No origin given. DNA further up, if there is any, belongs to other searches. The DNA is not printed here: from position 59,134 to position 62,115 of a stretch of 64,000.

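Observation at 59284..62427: Unrecognised three-gene cassette (87 aa, 66 aa, 893 aa) locked between mnmA and alaS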

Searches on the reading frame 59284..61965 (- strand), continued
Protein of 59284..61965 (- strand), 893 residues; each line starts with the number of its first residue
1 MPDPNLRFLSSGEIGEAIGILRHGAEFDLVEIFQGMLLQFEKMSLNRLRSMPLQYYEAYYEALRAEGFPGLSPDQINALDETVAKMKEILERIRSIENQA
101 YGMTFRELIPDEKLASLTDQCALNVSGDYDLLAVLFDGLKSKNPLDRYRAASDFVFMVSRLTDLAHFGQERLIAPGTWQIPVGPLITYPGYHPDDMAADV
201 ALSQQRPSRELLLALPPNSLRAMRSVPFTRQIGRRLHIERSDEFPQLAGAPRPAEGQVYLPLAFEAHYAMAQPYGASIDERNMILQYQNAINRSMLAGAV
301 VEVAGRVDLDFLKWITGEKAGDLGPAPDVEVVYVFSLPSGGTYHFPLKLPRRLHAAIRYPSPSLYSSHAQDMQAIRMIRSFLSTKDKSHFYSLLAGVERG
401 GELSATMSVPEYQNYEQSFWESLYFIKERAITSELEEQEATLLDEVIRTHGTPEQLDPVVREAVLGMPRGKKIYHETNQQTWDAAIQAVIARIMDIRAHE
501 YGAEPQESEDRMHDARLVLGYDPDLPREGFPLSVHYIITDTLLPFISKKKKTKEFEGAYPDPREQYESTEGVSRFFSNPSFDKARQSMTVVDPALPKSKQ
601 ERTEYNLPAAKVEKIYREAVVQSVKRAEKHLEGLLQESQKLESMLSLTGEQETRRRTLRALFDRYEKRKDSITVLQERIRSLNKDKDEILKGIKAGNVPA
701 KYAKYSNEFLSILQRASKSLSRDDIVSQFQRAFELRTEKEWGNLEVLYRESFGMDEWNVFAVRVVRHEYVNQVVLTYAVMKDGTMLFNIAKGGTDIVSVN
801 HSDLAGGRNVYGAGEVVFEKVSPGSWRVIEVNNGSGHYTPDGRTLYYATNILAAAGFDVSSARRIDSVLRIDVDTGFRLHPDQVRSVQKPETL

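Call 41: predict_structure(alignment_id=A5)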
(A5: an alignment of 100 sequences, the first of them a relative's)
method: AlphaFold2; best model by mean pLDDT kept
length: 893 residues; sequences in the alignment: 100
mean_pLDDT: 86.8   pTM: 0.80
mean pLDDT of the five models: 86.8, 84.8, 84.1, 83.8, 83.7
residues with pLDDT >= 90: 500; 70-90: 306; 50-70: 76; < 50: 11
segments of 3 or more residues with pLDDT < 50: 23-25, 888-893
pLDDT, mean of each block of 10 residues (from residue 1): 68 77 58 76 83 81 85 84 87 91 95 97 90 94 96 95 79 77 77 92 90 85 81 77 68 85 94 95 95 91 96 83 86 94 90 79 83 86 75 83 89 94 72 58 74 89 91 93 93 91 82 95 94 92 83 67 96 95 93 94 94 94 97 97 96 94 92 95 93 86 71 76 87 91 93 92 91 96 96 92 95 96 95 91 96 97 86 75 53 32
secondary structure, 60 per line:
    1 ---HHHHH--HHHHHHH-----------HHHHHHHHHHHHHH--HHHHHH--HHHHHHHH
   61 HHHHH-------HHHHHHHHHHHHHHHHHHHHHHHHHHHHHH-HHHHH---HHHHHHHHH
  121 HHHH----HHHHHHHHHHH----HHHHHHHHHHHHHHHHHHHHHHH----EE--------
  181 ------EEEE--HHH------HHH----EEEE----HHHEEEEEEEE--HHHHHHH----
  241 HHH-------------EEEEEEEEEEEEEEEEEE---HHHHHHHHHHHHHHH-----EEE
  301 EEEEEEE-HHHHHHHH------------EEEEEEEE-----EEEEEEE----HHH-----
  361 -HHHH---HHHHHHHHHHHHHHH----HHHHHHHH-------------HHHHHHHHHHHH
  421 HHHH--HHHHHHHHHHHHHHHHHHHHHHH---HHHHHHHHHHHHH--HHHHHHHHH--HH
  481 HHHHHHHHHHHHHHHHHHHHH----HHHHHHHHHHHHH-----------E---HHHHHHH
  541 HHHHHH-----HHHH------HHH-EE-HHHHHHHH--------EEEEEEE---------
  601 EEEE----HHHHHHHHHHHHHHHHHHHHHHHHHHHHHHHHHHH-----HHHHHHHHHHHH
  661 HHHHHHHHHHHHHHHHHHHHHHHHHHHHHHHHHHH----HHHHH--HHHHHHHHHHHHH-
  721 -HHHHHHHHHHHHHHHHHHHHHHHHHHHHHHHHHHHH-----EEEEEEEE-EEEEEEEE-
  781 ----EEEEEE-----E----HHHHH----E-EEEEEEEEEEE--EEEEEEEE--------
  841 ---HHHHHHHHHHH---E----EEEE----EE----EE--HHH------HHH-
elements in order (helices of 4 or more, strands of 3 or more residues): H4-8 H11-17 H29-42 H45-50 H53-65 H73-102 H104-108 H112-124 H129-139 H144-166 E187-190 E209-212 E220-227 H230-236 E257-274 H278-292 E298-307 H309-316 E329-336 E342-348 H362-365 H369-383 H388-395 H409-424 H427-449 H453-465 H468-476 H479-501 H506-518 H534-546 H552-555 H569-576 E585-591 E601-604 H609-643 H649-695 H700-704 H707-719 H722-757 E763-770 E772-779 E785-790 H801-805 E812-822 E825-832 H844-854 E863-866

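Call 47: search_protein_families(library=pfam, proteins=[L010:9929-10687:+, L014:4116-4871:+, L028:6043-6795:+, L011:3593-4402:+, L020:5498-5701:+, L025:7043-7240:+, L018:9954-10223:+, L008:6957-7298:-, L010:6262-7104:+, L025:3103-3855:+], max_evalue=0.01)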
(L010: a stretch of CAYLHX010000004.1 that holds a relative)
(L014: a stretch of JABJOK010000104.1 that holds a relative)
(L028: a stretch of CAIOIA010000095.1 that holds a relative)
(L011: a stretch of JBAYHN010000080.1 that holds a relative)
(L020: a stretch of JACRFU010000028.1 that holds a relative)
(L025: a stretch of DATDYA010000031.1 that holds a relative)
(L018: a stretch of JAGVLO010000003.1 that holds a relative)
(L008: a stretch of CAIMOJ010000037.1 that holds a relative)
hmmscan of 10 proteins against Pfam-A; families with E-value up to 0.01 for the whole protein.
L010:9929-10687:+ (252 aa): 1 family
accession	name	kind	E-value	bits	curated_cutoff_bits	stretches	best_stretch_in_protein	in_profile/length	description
PF09060.15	L27_N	-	0.00043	20.7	25.4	1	116-150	3-37/48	L27_N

L014:4116-4871:+ (251 aa): 0 families

L028:6043-6795:+ (250 aa): 0 families

L011:3593-4402:+ (269 aa): 0 families

L020:5498-5701:+ (67 aa): 0 families

L025:7043-7240:+ (65 aa): 0 families

L018:9954-10223:+ (89 aa): 0 families

L008:6957-7298:- (113 aa): 0 families

L010:6262-7104:+ (280 aa): 0 families

L025:3103-3855:+ (250 aa): 10 families
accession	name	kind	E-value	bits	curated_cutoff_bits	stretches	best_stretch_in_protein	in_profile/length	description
PF00005.33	ABC_tran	-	4.8e-33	115.1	25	1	26-164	2-136/137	ABC transporter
PF13304.12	AAA_21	-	8.2e-06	26.5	27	0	37-84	1-65/304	AAA domain, putative AbiEii toxin, Type IV TA system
PF02463.25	SMC_N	-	0.00011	22.1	40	1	36-197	25-201/220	RecF/RecN/SMC N terminal domain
PF13401.12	AAA_22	-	0.00013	22.7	27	1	36-195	6-123/130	AAA domain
PF03193.22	RsgA_GTPase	-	0.00039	20.7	30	1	25-57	97-128/174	RsgA GTPase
PF00004.35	AAA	-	0.0015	19.4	21.2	0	39-56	2-19/131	ATPase family associated with various cellular activities (AAA)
PF13555.12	AAA_29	-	0.0024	18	27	1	28-53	15-40/61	P-loop containing region of AAA domain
PF13521.12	AAA_28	-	0.0071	17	27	0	38-57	2-21/164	AAA domain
PF03215.21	Rad17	-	0.0089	16.4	23.8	0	33-57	43-67/186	Rad17 P-loop domain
PF01637.24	ATPase_2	-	0.0095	16.2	33.2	0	35-104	20-69/225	ATPase domain predominantly from Archaea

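Call 61: find_related_loci(query=A3, collection=viral_contigs, flank=8000)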
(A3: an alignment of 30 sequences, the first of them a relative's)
Query A3 (893 aa) in viral_contigs; peptide patterns used: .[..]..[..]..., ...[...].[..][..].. (x = any residue, [..] = any of these).
25 stretches matched a pattern, but none encodes a relative of the query by tblastn (E <= 1e-3).

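Call 63: search_dna_similar(query=window:59287-61965:-, collection=plasmids, mode=protein, max_evalue=0.001, max_rows=20)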
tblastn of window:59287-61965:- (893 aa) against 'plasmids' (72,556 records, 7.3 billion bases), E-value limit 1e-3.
No match.

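Call 64: search_dna_similar(query=window:59287-61965:-, collection=phages, mode=protein, max_evalue=0.001, max_rows=20)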
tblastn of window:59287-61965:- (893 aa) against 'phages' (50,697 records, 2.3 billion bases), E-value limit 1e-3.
No match.

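Call 67: search_protein_families(library=pfam, proteins=[L017:36-8885:+, L017:8886-17765:+, L027:5124-9434:+, L036:5913-8324:+, L034:6462-8306:+, L026:82-2076:+], max_evalue=0.001)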
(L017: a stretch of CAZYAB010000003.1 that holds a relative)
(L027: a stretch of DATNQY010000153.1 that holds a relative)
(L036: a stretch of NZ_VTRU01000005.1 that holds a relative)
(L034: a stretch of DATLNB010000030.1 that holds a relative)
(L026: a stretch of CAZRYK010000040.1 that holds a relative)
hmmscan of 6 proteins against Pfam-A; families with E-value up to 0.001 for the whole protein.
L017:36-8885:+ (2950 aa): 2 families
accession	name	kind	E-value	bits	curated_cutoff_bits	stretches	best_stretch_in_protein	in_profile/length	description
PF13589.12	HATPase_c_3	-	6.3e-05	23.5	25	0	421-467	7-52/137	Histidine kinase-, DNA gyrase B-, and HSP90-like ATPase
PF02518.31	HATPase_c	-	0.00047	21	26.4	0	421-475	10-63/111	Histidine kinase-, DNA gyrase B-, and HSP90-like ATPase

L017:8886-17765:+ (2960 aa): 2 families
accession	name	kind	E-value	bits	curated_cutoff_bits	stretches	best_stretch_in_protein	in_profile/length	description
PF13646.12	HEAT_2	-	1e-15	58.2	27.7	1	2785-2842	4-60/88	HEAT repeats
PF02985.28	HEAT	-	0.00019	21.9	23.5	0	1487-1512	2-27/31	HEAT repeat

L027:5124-9434:+ (1437 aa): 0 families

L036:5913-8324:+ (804 aa): 0 families

L034:6462-8306:+ (615 aa): 2 families
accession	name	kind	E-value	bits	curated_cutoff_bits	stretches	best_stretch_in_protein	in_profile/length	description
PF14200.12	RicinB_lectin_2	-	2.8e-06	28.4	25.6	0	33-86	2-66/89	Ricin-type beta-trefoil lectin domain-like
PF00652.28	Ricin_B_lectin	-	0.00037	21.1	29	0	24-83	27-89/126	Ricin-type beta-trefoil lectin domain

L026:82-2076:+ (665 aa): 0 families

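Call 69: search_protein_families(library=pfam, alignment_id=A3, max_evalue=1)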
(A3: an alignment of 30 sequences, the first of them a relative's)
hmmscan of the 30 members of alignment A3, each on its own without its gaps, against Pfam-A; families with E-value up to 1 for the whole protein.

A. member 1, P0001 (893 aa): 2 families
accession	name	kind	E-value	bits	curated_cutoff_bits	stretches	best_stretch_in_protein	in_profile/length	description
PF16832.10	EKLF_TAD1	-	0.032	14.5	25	1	310-327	5-22/27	Erythroid krueppel-like transcription factor, transactivation 1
PF04297.20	UPF0122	-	0.15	12.8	22.7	0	611-677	41-100/101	Putative helix-turn-helix protein, YlxM / p13 like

B. families by the number of members that match (of 30 scanned): 41 families (the first 25 are shown)
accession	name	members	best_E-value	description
PF13376.11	OmdA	2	0.013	Bacteriocin-protection, YdeI or OmpD-Associated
PF18299.6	R2K_2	1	0.0043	ATP-grasp domain, R2K clade family 2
PF01030.30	Recep_L_domain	1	0.0057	Receptor L domain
PF17744.7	DUF5581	1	0.015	Family of unknown function (DUF5581) Fn3-like domain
PF08919.15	F_actin_bind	1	0.022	F-actin binding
PF09432.15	THP2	1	0.025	Tho complex subunit THP2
PF08378.17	NERD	1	0.027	Nuclease-related domain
PF16832.10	EKLF_TAD1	1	0.032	Erythroid krueppel-like transcription factor, transactivation 1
PF14966.11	DNA_repr_REX1B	1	0.039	DNA repair REX1-B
PF03791.18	KNOX2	1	0.046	KNOX2 domain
PF20036.5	Gp13-like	1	0.048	Major capsid protein 13-like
PF05082.18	Rop-like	1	0.053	Rop-like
PF01743.26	PolyA_pol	1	0.065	Poly A polymerase head domain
PF20279.3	CTD12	1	0.076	C-terminal domain 12 of the ABC-three component (ABC-3C) systems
PF08523.15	MBF1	1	0.079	Multiprotein bridging factor 1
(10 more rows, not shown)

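Call 70: search_protein_families(library=ncbifam, alignment_id=A3, max_evalue=1)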
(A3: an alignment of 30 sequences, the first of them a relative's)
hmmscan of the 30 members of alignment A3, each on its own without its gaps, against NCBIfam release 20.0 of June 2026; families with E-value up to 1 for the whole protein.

A. member 1, P0001 (893 aa): 1 family
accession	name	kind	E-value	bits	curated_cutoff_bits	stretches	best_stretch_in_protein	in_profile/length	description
NF045780.1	TrlF_fam_ATP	equivalog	0.15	10.7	350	1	602-744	621-766/944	TrlF family AAA-like ATPase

B. families by the number of members that match (of 30 scanned): 19 families
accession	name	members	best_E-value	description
NF045780.1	TrlF_fam_ATP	3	0.11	TrlF family AAA-like ATPase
NF053613.1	OMP_toxin_LptF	1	0.007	lipotoxin F family OmpA-related lipoprotein LptF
NF038399.1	NH_RiPP_Os17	1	0.011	Os1348 family NHLP clan protein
NF033875.1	Agg_substance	1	0.023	LPXTG-anchored aggregation substance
TIGR03036.1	trp_2_3_diox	1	0.027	tryptophan 2,3-dioxygenase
NF005385.0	PRK06930.1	1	0.032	positive control sigma-like factor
NF001314.0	PRK00258.2-2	1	0.043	shikimate dehydrogenase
NF045758.2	YlxM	1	0.074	YlxM family DNA-binding protein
TIGR03464.1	HpnC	1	0.11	squalene synthase HpnC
NF041751.2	sbcc_Staph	1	0.12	exonuclease subunit SbcC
TIGR03284.1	thym_sym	1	0.14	thymidylate synthase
NF006550.0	PRK09047.1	1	0.14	RNA polymerase sigma factor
NF010786.0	PRK14189.1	1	0.24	bifunctional methylenetetrahydrofolate dehydrogenase/methenyltetrahydrofolate cyclohydrolase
NF004833.1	PRK06185.1-1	1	0.25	FAD-dependent oxidoreductase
TIGR01666.1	YCCS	1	0.25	YccS family putative transporter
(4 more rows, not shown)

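Call 76: search_protein_families(library=phrogs, proteins=[window:59284-61965:-, L001:4878-5735:+, L006:7802-8005:+, L010:9929-10687:+, P0023, P0005], max_evalue=0.01)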
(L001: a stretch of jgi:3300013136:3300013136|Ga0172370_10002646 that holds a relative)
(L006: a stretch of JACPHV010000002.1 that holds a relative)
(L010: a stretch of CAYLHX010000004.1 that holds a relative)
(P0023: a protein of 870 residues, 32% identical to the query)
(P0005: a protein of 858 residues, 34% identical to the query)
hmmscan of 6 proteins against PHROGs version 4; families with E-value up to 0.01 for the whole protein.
window:59284-61965:- (893 aa): 0 families

L001:4878-5735:+ (286 aa): 0 families

L006:7802-8005:+ (68 aa): 0 families

L010:9929-10687:+ (252 aa): 3 families
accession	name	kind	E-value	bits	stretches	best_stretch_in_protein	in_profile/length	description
phrog_2244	-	DNA, RNA and nucleotide metabolism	7.6e-07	29.9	1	20-211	189-352/392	tRNA nucleotidyltransferase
phrog_6931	-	unknown function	3.8e-05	24.1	1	52-203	30-167/343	-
phrog_5889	-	unknown function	0.0023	18.4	1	53-148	66-160/242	-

P0023 (870 aa): 0 families

P0005 (858 aa): 0 families

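Call 77: search_solved_structures(query=L001:4878-5735:+, max_evalue=10)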
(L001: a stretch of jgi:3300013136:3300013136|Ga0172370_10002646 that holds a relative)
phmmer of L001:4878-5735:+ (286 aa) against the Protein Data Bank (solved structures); distinct sequences matched with E-value up to 10: 6.
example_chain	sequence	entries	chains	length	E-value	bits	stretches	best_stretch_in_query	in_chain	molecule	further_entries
6gp7_B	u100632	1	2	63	0.02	17.7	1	135-178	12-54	Cell cycle protein GpsB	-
4ug3_A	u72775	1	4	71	0.02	17.7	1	135-180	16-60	CELL CYCLE PROTEIN GPSB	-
6gpz_B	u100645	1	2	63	0.069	15.9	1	135-178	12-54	Cell cycle protein GpsB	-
8qf6_A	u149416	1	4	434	1.3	11.8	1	128-204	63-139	Ergothioneine biosynthesis protein EgtB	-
6qki_A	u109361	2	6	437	1.3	11.8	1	128-204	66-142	Uncharacterized protein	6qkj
6o6l_A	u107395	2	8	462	1.4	11.6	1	128-204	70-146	EgtB (Cabther)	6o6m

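Call 79: search_protein_families(library=pfam, proteins=[P0127, P0132, P0018, P0056, P0129], max_evalue=0.001)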
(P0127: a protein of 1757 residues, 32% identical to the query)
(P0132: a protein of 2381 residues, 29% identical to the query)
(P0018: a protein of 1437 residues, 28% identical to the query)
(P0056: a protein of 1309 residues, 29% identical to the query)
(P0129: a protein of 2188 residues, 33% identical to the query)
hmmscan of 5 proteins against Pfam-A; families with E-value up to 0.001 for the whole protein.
P0127 (1757 aa): 0 families

P0132 (2381 aa): 0 families

P0018 (1437 aa): 0 families

P0056 (1309 aa): 3 families
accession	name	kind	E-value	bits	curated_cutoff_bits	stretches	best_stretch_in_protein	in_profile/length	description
PF06414.18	Zeta_toxin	-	3.2e-18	66.3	22.3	1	1125-1261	11-160/199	Zeta toxin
PF13671.12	AAA_33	-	1.2e-09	39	27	1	1134-1251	3-122/143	AAA domain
PF14083.11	PGDYG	-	3.9e-07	30.8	27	0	854-943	6-101/102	PGDYG protein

P0129 (2188 aa): 0 families

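Call 80: search_solved_structures(query=A7, max_evalue=1)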
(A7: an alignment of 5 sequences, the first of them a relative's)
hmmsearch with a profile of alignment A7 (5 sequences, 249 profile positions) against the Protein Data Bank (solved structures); distinct sequences matched with E-value up to 1: 1.
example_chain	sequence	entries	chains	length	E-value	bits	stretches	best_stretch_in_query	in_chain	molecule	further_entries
9dm3_A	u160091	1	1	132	0.21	14.3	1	188-244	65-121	naphthalenediimide binding protein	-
